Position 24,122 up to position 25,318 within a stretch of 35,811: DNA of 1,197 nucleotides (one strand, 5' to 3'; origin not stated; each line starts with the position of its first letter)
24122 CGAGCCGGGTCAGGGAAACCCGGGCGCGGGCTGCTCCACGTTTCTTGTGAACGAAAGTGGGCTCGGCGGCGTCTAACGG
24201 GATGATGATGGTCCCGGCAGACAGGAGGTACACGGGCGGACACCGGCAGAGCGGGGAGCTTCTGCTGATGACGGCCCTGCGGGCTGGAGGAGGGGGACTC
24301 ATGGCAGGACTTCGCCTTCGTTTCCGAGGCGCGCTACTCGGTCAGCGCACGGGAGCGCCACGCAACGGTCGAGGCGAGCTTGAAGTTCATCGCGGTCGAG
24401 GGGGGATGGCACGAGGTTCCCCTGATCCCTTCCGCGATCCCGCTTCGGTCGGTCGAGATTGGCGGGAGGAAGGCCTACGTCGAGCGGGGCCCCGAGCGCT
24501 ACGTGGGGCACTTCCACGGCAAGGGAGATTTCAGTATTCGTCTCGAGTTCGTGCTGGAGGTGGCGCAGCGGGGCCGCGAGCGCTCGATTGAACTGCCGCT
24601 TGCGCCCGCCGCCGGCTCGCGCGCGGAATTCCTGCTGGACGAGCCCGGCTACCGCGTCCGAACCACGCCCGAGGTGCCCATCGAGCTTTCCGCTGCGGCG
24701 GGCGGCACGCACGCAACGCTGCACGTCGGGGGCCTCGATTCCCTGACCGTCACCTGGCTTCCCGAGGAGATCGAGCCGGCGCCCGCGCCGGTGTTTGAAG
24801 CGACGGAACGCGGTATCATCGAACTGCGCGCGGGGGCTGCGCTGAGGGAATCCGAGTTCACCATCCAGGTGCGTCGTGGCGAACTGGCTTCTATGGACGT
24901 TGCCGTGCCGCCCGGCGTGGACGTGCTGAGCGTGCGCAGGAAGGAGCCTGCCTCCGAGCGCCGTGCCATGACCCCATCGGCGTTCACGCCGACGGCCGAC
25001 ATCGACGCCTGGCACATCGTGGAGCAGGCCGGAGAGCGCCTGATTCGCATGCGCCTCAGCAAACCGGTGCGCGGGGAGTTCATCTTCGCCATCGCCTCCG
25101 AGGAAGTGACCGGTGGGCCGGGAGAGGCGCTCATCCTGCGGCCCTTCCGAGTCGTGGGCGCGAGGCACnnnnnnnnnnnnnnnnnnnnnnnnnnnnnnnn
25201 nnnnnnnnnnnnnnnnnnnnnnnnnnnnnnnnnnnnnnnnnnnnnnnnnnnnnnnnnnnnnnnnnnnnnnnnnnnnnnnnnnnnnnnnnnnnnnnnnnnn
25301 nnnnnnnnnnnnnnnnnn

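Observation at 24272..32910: Tandem pair of giant paralogous repeat proteins with membrane anchors that I cannot place in a named family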

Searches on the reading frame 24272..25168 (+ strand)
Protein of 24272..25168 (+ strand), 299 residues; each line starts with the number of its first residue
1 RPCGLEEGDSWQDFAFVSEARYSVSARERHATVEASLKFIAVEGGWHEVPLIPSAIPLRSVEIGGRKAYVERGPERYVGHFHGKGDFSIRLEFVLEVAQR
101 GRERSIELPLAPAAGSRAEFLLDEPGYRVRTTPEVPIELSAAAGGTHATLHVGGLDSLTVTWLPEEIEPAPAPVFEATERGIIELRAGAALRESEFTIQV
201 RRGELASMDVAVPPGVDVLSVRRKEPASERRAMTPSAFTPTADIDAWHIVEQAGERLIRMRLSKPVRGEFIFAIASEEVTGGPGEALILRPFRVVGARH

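Call 10: search_protein_families(library=pfam, proteins=[window:24272-25168:+], max_evalue=1)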
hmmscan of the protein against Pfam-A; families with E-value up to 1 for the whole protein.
window:24272-25168:+ (299 aa): 0 families

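Call 11: search_protein_families(library=ncbifam, proteins=[window:24272-25168:+], max_evalue=1)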
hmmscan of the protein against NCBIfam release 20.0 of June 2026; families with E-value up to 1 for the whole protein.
window:24272-25168:+ (299 aa): 0 families
